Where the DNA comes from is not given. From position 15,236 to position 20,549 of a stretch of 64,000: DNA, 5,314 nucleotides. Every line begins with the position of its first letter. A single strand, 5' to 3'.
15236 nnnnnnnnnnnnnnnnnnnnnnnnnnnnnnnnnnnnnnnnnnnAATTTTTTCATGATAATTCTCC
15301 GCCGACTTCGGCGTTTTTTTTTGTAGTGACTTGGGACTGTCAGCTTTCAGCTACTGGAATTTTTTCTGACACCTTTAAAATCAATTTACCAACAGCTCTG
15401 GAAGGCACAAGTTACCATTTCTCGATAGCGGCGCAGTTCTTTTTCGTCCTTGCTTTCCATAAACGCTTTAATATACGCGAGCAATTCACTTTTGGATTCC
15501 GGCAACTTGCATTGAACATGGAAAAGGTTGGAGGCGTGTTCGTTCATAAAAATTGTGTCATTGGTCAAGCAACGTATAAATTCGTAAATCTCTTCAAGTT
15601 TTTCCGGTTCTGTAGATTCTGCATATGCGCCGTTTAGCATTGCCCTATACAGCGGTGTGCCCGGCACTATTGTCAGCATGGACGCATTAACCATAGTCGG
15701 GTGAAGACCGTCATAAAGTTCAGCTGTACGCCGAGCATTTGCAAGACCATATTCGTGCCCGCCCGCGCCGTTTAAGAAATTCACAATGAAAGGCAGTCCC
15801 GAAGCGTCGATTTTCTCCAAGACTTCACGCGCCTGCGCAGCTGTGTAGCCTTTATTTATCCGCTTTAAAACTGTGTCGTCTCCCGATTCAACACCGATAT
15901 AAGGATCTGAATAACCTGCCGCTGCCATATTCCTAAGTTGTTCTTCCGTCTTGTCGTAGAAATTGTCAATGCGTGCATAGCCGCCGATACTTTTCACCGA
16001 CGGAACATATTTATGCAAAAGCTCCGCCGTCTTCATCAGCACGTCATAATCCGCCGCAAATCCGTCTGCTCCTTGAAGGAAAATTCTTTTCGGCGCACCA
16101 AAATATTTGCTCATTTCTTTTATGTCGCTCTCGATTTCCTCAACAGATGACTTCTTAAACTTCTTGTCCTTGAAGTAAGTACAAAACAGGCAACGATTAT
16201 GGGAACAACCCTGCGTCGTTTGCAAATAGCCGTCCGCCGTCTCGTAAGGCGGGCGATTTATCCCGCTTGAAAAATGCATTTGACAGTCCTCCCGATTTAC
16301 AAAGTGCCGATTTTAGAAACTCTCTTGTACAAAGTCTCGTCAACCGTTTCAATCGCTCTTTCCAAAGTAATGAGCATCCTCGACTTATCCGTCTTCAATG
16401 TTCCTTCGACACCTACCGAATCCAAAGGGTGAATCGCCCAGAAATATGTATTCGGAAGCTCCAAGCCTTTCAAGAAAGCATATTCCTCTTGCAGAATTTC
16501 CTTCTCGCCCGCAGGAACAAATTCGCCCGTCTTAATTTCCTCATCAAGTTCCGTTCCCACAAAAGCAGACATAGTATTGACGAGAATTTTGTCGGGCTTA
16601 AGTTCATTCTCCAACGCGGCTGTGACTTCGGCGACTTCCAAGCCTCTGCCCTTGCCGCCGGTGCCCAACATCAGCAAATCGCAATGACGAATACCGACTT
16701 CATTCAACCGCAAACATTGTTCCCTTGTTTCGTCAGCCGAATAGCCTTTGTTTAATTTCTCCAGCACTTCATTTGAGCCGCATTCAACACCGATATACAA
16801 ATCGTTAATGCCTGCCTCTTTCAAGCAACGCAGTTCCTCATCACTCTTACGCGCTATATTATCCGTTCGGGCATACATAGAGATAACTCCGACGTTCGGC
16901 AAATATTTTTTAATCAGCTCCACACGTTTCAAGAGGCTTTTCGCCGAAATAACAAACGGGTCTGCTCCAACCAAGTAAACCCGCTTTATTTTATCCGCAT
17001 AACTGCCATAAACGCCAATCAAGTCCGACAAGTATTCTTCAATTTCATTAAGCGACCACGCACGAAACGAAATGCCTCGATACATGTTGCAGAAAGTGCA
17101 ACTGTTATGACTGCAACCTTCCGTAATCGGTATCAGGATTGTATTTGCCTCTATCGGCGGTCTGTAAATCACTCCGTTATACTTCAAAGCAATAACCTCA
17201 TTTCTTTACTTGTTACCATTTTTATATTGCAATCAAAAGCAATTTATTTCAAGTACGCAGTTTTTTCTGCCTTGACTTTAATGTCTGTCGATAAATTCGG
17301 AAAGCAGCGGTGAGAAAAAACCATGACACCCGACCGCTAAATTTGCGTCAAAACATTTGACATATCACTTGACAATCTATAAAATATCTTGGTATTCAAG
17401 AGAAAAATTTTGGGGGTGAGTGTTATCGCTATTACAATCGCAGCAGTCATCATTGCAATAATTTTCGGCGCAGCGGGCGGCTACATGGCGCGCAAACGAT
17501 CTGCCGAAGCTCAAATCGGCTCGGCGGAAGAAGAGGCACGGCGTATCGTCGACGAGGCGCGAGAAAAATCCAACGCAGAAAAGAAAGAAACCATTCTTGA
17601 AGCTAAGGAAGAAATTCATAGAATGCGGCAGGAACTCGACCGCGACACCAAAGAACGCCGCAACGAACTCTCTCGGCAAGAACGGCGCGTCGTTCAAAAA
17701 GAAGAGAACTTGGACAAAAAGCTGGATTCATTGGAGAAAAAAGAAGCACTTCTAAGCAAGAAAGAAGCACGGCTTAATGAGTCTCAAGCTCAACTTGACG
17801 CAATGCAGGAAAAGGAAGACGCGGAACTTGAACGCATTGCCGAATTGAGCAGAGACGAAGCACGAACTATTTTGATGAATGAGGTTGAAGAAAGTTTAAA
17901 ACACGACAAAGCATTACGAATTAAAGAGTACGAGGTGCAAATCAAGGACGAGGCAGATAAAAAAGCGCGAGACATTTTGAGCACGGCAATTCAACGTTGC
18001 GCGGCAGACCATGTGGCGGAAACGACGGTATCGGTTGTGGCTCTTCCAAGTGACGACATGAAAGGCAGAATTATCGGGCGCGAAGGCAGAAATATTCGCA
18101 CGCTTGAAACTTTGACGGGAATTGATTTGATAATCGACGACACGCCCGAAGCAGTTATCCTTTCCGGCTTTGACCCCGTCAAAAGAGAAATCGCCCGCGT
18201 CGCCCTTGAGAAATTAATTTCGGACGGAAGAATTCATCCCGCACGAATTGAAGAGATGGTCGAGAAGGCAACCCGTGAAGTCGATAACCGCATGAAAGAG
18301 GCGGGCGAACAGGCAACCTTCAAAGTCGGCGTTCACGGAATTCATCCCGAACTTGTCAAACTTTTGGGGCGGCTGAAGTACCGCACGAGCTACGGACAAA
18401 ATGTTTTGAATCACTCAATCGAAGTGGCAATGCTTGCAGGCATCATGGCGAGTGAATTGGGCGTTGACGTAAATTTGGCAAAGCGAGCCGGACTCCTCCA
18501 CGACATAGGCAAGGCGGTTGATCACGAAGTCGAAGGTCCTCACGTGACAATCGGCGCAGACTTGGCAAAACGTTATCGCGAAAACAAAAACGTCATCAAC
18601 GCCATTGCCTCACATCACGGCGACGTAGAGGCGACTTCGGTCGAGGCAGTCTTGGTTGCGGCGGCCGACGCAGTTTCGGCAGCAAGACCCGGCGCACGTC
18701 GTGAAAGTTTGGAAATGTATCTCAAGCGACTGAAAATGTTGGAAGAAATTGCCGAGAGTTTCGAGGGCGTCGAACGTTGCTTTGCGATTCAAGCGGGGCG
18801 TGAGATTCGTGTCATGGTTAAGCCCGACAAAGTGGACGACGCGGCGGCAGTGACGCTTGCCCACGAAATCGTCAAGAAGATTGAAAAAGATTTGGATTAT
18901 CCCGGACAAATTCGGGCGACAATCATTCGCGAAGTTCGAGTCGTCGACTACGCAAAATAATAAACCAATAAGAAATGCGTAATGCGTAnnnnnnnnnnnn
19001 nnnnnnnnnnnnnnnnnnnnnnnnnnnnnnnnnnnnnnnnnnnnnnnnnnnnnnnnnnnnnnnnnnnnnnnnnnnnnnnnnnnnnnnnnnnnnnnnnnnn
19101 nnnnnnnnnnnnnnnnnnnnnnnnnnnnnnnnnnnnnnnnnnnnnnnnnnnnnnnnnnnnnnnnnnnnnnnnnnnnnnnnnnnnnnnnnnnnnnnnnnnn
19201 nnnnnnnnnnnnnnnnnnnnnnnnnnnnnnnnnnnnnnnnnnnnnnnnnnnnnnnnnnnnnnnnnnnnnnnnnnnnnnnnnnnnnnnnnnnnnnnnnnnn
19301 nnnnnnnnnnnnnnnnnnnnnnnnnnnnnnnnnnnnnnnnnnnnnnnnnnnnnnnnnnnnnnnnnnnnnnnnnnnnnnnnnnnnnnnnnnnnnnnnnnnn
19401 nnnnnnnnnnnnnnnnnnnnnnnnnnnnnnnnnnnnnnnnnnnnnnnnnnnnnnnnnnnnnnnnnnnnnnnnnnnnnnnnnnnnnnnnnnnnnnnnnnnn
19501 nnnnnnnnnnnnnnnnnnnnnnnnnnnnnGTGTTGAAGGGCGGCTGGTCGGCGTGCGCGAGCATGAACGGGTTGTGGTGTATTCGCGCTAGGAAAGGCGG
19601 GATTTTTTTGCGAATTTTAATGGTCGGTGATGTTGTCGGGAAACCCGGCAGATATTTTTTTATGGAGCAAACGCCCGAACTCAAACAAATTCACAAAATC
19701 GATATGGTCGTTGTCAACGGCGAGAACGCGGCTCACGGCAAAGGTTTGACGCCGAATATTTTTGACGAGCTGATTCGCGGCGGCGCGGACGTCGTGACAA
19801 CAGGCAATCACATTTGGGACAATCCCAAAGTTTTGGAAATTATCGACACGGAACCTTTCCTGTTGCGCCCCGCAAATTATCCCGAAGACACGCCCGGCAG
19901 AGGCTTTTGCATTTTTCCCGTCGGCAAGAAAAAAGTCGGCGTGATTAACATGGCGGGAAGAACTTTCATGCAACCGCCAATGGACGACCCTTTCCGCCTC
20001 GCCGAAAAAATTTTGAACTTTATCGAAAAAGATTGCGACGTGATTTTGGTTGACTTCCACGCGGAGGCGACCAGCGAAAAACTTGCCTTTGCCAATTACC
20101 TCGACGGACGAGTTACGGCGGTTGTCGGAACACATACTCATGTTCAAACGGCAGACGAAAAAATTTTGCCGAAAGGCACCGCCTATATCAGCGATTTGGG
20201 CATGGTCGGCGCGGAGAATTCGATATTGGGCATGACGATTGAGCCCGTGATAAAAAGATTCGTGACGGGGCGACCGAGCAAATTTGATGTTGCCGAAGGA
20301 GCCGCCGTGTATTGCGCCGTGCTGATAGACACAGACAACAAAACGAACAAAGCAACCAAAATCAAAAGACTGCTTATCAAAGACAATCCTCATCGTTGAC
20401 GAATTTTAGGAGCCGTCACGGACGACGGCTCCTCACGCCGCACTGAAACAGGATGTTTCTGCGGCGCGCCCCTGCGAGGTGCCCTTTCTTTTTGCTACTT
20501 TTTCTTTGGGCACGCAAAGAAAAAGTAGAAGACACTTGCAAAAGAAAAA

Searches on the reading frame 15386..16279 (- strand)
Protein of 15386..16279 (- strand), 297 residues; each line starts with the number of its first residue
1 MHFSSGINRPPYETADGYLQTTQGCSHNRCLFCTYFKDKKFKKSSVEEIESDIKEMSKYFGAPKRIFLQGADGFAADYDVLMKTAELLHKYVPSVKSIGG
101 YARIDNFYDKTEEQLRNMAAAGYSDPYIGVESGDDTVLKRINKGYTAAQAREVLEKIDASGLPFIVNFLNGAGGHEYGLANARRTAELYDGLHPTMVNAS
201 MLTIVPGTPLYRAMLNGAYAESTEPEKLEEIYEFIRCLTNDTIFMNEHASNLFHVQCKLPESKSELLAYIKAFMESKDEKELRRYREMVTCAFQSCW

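Call 46: search_protein_families(library=pfam, max_evalue=0.00001, proteins=[window:15386-16279:-])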
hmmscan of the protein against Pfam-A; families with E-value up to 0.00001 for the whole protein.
window:15386-16279:- (297 aa): 1 family
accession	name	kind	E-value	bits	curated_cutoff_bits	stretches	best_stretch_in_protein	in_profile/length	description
PF04055.27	Radical_SAM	-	9.2e-17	62.1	29.5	1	20-169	2-148/166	Radical SAM superfamily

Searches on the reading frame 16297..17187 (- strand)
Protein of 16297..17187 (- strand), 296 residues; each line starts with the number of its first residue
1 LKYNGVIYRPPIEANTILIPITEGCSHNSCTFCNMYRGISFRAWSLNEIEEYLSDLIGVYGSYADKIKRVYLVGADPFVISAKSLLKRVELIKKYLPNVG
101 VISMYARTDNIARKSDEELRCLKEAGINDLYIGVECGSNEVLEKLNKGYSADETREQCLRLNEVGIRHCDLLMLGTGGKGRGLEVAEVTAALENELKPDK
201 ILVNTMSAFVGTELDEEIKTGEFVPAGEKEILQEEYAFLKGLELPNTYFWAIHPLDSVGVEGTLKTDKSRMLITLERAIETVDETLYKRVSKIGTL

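Call 46: search_protein_families(library=pfam, max_evalue=0.00001, proteins=[window:16297-17187:-])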
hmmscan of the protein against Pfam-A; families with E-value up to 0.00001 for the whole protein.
window:16297-17187:- (296 aa): 1 family
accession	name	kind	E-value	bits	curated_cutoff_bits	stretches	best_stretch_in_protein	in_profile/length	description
PF04055.27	Radical_SAM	-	2.7e-16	60.6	29.5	1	19-177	1-153/166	Radical SAM superfamily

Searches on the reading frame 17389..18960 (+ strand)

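Call 46: search_protein_families(library=pfam, max_evalue=0.00001, proteins=[window:17389-18960:+])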
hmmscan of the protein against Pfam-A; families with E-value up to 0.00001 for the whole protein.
window:17389-18960:+ (523 aa): 4 families
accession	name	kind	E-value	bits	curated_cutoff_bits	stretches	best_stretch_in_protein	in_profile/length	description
PF12072.13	RNase_Y_N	-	3.1e-64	216.6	32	1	16-208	2-201/201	RNase Y N-terminal region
PF01966.28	HD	-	7.8e-21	75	22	1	339-431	1-115/116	HD domain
PF00013.35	KH_1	-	7.9e-07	29.2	21.5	1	219-274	6-65/66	KH domain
PF08668.18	HDOD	-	3.2e-06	27.2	22.9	0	338-377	94-134/196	HDOD domain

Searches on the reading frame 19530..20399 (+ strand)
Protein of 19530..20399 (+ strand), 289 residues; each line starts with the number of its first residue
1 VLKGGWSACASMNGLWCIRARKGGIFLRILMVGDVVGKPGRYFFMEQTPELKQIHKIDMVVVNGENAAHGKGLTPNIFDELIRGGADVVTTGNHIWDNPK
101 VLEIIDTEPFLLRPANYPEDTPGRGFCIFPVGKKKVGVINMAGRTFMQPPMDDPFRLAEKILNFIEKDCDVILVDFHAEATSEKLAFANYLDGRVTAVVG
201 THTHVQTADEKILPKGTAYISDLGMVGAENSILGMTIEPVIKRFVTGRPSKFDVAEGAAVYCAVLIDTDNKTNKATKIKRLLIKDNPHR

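Call 46: search_protein_families(library=pfam, max_evalue=0.00001, proteins=[window:19530-20399:+])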
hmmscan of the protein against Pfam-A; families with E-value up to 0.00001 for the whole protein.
window:19530-20399:+ (289 aa): 2 families
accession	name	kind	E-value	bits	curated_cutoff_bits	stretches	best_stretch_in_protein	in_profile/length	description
PF13277.11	YmdB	-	6.3e-106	353.7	27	1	30-281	1-253/253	YmdB-like protein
PF00149.33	Metallophos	-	1.1e-07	32.9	21.5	1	27-205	1-190/191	Calcineurin-like phosphoesterase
